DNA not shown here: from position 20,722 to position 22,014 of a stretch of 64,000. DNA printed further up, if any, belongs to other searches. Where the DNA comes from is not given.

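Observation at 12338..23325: A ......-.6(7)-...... palindrome recurs at six promoter-proximal sites and defines a local regulon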

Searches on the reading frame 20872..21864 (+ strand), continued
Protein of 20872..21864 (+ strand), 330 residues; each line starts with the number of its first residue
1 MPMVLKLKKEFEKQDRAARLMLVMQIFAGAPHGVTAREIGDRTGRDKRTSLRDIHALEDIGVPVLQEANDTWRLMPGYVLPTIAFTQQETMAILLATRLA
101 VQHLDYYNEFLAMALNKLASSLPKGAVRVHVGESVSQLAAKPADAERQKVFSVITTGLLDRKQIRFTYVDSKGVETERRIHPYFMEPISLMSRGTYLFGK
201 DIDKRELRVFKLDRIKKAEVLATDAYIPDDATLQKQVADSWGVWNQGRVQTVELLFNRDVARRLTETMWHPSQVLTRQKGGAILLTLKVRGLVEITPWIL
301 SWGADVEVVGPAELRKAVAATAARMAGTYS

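Call 39: search_solved_structures(query=window:20872-21864:+, max_evalue=0.01, show_alignments=5)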
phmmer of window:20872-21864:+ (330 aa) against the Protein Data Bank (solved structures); distinct sequences matched with E-value up to 0.01: 8.
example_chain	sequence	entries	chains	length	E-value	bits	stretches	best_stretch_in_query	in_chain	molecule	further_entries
8tp8_A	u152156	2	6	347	4.1e-15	58.8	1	13-318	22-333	DeoR-family transcriptional regulator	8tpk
9pfq_Q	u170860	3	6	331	5.4e-15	58.4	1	14-318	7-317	WYL domain-containing protein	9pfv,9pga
7tzv_A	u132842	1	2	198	1e-12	50.9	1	140-318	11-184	WYL domain-containing protein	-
9cu3_B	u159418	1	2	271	1.1e-12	50.8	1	137-318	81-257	WYL domain-containing protein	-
7u02_B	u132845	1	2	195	1.2e-12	50.7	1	140-318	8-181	WYL domain-containing protein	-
6sj9_A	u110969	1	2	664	1.3e-08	37.4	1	80-320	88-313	Proteasome accessory factor B/C (PafBC)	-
7p5x_AY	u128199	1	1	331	9.7e-07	31.3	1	51-319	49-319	Transcriptional regulator-like protein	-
9fnd_X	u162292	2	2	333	1e-06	31.3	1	51-319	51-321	Transcriptional regulator-like protein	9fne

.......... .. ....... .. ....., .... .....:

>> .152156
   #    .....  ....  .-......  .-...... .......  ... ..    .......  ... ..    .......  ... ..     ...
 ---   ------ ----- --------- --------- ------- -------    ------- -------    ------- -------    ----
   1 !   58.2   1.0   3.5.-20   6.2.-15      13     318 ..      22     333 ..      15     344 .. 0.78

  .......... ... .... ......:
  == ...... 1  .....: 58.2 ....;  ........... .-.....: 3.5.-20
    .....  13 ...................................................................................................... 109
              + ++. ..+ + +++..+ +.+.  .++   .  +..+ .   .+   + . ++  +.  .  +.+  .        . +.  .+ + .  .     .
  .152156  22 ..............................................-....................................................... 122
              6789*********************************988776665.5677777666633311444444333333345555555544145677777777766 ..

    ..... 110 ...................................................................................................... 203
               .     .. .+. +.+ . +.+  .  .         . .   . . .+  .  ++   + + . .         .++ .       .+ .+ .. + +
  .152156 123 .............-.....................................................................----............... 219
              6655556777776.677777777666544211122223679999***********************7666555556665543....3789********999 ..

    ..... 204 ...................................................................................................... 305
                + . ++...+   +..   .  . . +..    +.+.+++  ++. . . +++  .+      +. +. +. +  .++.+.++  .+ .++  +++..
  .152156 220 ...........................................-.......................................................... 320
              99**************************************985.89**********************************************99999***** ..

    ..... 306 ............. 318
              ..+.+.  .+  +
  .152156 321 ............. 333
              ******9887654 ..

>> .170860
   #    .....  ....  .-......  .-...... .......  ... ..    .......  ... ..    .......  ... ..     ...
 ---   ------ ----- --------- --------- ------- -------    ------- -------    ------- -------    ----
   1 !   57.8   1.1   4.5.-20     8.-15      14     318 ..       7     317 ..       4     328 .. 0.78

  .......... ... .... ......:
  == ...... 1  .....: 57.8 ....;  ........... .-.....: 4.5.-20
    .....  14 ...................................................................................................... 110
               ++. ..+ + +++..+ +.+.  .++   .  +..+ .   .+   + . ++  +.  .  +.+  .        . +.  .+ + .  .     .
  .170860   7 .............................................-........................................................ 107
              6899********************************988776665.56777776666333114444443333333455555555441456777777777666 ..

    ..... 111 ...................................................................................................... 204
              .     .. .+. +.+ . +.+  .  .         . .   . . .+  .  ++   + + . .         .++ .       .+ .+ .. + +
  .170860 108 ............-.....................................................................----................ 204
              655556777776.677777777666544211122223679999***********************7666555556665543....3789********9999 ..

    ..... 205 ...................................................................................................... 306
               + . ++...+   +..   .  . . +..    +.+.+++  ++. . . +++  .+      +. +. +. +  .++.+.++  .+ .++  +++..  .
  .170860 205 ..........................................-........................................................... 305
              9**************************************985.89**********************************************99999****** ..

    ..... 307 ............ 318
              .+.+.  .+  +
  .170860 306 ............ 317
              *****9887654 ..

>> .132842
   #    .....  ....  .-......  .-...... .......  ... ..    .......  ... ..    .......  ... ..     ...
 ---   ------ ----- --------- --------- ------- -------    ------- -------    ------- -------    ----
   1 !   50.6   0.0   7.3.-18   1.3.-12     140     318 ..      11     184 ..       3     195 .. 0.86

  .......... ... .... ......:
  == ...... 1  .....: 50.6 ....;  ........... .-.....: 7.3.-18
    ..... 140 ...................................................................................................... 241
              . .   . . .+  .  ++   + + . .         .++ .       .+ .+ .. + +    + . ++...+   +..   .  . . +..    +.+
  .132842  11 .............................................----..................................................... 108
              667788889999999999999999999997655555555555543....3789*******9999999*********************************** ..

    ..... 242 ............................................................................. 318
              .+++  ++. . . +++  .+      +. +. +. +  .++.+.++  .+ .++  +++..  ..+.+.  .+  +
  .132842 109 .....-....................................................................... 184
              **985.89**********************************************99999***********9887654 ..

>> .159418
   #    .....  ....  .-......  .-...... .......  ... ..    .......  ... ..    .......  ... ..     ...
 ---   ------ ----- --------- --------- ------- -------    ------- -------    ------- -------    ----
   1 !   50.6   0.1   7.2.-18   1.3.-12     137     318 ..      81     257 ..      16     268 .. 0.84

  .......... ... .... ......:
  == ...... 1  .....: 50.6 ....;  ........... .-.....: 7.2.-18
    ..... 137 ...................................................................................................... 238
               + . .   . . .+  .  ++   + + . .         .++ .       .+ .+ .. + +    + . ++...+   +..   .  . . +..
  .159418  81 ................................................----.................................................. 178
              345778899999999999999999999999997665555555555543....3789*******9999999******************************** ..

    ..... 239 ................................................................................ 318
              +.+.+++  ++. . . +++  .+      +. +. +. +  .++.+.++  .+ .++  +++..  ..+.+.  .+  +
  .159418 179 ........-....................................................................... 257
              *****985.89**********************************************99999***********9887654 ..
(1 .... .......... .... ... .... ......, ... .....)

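Call 45: search_protein_families(library=pfam, proteins=[L063:8003-8440:+, L063:8442-8777:+, L056:12152-12646:+, L002:1839-2234:+, L056:8508-8696:-, L058:7414-8349:+, L058:4099-4794:+, L060:2214-3458:-, L060:3558-3968:-], max_evalue=0.01)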
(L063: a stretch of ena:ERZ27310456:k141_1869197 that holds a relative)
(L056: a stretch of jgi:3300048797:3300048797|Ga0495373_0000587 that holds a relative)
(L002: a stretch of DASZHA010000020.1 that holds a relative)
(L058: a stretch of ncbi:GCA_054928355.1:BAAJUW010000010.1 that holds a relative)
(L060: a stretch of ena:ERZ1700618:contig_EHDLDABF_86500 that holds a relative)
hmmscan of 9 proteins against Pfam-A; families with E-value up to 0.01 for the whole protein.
L063:8003-8440:+ (145 aa): 0 families

L063:8442-8777:+ (111 aa): 0 families

L056:12152-12646:+ (164 aa): 0 families

L002:1839-2234:+ (131 aa): 0 families

L056:8508-8696:- (62 aa): 0 families

L058:7414-8349:+ (311 aa): 0 families

L058:4099-4794:+ (231 aa): 0 families

L060:2214-3458:- (414 aa): 0 families

L060:3558-3968:- (136 aa): 0 families

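Call 49: search_protein_families(library=pfam, proteins=[L062:6573-9953:+, L064:11011-11385:+], max_evalue=0.01)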
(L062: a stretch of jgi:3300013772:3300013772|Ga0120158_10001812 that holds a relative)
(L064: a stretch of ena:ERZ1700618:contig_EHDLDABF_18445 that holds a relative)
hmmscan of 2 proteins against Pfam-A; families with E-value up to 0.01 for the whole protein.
L062:6573-9953:+ (1126 aa): 7 families
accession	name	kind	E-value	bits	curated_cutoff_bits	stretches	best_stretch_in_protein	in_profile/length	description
PF13482.12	RNase_H_2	-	3.2e-27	95.9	22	1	319-496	1-164/165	RNase_H superfamily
PF13087.12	AAA_12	-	1.3e-24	87.3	27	1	920-1094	18-193/195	AAA domain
PF13086.12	AAA_11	-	6.7e-13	49.4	27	2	833-888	193-251/257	AAA domain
PF13604.12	AAA_30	-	7.4e-10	39.3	27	1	739-895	19-136/191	AAA domain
PF13245.12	AAA_19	-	2.3e-06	28.3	25.1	1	736-891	9-133/134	AAA domain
PF01443.25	Viral_helicase1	-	4.7e-06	27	21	1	853-894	61-104/228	Viral superfamily 1 RNA helicase core domain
PF11074.14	DUF2779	-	0.0012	19.6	23.3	1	359-433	52-119/126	Domain of unknown function(DUF2779)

L064:11011-11385:+ (124 aa): 0 families

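Call 64: search_protein_families(library=padloc, proteins=[window:20872-21864:+], max_evalue=0.001)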
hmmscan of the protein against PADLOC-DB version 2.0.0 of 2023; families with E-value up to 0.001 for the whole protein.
window:20872-21864:+ (330 aa): 6 families
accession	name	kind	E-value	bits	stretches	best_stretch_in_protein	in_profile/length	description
PDLC01766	Cas3c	-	1e-50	170.9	1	15-329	5-316/1009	-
PDLC01457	WYL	-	9.8e-40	134.5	1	16-314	2-229/229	"CAS-I,CAS-II,CAS-III,CAS-IV,CAS-V,CAS-VI; associated_signaling"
PDLC01652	WYL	-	4e-31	106.5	1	144-326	13-162/162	"CAS-I,CAS-II,CAS-III,CAS-IV,CAS-V,CAS-VI; associated_signaling"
PDLC03787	RTasWYL-YodC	-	0.00039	17.7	1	88-222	218-351/354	DRT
PDLC01484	WYL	-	0.00043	17.6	0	294-329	401-436/437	"CAS-I,CAS-II,CAS-III,CAS-IV,CAS-V,CAS-VI; associated_signaling"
PDLC01510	WYL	-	0.00043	17.6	0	294-329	401-436/437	"CAS-I,CAS-II,CAS-III,CAS-IV,CAS-V,CAS-VI; associated_signaling"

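Call 67: find_encoding_contigs(protein=P0001, flank=10000, max_places=2)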
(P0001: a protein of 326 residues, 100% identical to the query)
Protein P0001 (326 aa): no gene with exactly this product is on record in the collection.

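Call 92: predict_structure(alignment_id=A2)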
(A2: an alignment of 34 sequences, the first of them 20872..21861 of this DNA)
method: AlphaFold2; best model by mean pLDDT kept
length: 330 residues; sequences in the alignment: 34
mean_pLDDT: 88.6   pTM: 0.64
mean pLDDT of the five models: 88.6, 87.6, 87.1, 86.1, 85.7
residues with pLDDT >= 90: 201; 70-90: 103; 50-70: 25; < 50: 1
segments of 3 or more residues with pLDDT < 50: none
pLDDT, mean of each block of 10 residues (from residue 1): 54 80 87 90 92 93 90 81 79 90 88 88 89 91 91 94 96 95 84 83 92 95 87 72 84 97 92 95 96 92 96 96 92
secondary structure, 60 per line:
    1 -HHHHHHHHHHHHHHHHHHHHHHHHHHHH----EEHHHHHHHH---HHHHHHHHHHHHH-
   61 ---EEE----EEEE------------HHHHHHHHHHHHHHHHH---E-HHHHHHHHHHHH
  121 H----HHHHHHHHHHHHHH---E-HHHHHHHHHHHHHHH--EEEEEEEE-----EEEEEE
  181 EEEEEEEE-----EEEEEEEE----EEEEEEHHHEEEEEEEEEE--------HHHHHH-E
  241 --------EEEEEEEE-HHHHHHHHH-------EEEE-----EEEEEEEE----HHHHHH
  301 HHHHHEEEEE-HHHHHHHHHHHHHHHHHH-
elements in order: H2-29 H36-43 H47-59 E64-66 E71-74 H87-103 H109-121 H126-139 H145-159 E162-169 E175-188 E194-201 E206-211 E215-224 H233-238 E249-256 H258-266 E274-277 E283-290 H295-305 E306-310 H312-329

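Call 94: fold_search(model_id=the predicted structure, library=pdb)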
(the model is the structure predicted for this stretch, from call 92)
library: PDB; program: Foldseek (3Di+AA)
matches with E <= 10: 1498; with E <= 0.001: 32
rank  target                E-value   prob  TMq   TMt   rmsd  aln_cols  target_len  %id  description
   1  8tp8_D                4.1e-18  1.00  0.55  0.55  11.4       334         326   24  Structure of the C. crescentus WYL-activator, DriD, bound to ssDNA and cognate DNA (released 2023-11-29)
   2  8tpk_A                7.6e-18  1.00  0.53  0.54  11.3       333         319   23  P6522 crystal form of C. crescentus DriD-ssDNA-DNA complex (released 2023-11-29)
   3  8tp8_B                8.0e-18  1.00  0.55  0.56  13.9       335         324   24  Structure of the C. crescentus WYL-activator, DriD, bound to ssDNA and cognate DNA (released 2023-11-29)
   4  8tpk_B                9.0e-18  1.00  0.57  0.58  14.1       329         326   23  P6522 crystal form of C. crescentus DriD-ssDNA-DNA complex (released 2023-11-29)
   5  9pfv_Q                1.5e-17  1.00  0.55  0.55  14.1       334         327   24  The cryo-EM structure of C. crescentus DriD-ssDNA-RNAP-Sigma73-CCNA_03891/CCNA_01149 promoter transcription activation (released 2026-02-25)
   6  8tp8_A                3.2e-17  1.00  0.54  0.55  11.2       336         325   24  Structure of the C. crescentus WYL-activator, DriD, bound to ssDNA and cognate DNA (released 2023-11-29)
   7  9pfq_Q                6.1e-16  1.00  0.55  0.55  13.8       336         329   24  The cryo-EM structure of C. crescentus DriD-ssDNA-RNAP-Sigma73-bapE promoter transcription activation complex (released 2026-02-25)
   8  9cu3_B                3.3e-14  1.00  0.42  0.64   5.2       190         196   26  Allosteric mechanism of DriD transcription activator (released 2025-04-23)
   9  9cu3_A                8.5e-14  1.00  0.50  0.78   3.6       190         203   25  Allosteric mechanism of DriD transcription activator (released 2025-04-23)
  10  7tzv_A                9.5e-14  1.00  0.39  0.59   6.0       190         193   26  Structure of DriD C-domain bound to 9mer ssDNA (released 2022-06-01)
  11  7tzv_M                1.2e-13  1.00  0.47  0.77   4.1       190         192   26  Structure of DriD C-domain bound to 9mer ssDNA (released 2022-06-01)
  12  9fnd_X                1.7e-13  1.00  0.41  0.41  11.8       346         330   18  Transcriptional activator PafBC bound to mycobacterial RNA polymerase (released 2025-02-12)
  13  9fnd_Y                3.2e-13  1.00  0.41  0.42  12.8       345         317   18  Transcriptional activator PafBC bound to mycobacterial RNA polymerase (released 2025-02-12)
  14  6sj9_A                8.8e-13  1.00  0.28  0.16  14.1       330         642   22  Proteasome accessory factor B/C (PafBC) of Arthrobacter aurescens (released 2019-10-16)
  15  6sj9_B                3.7e-12  1.00  0.28  0.17  13.8       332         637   21  Proteasome accessory factor B/C (PafBC) of Arthrobacter aurescens (released 2019-10-16)
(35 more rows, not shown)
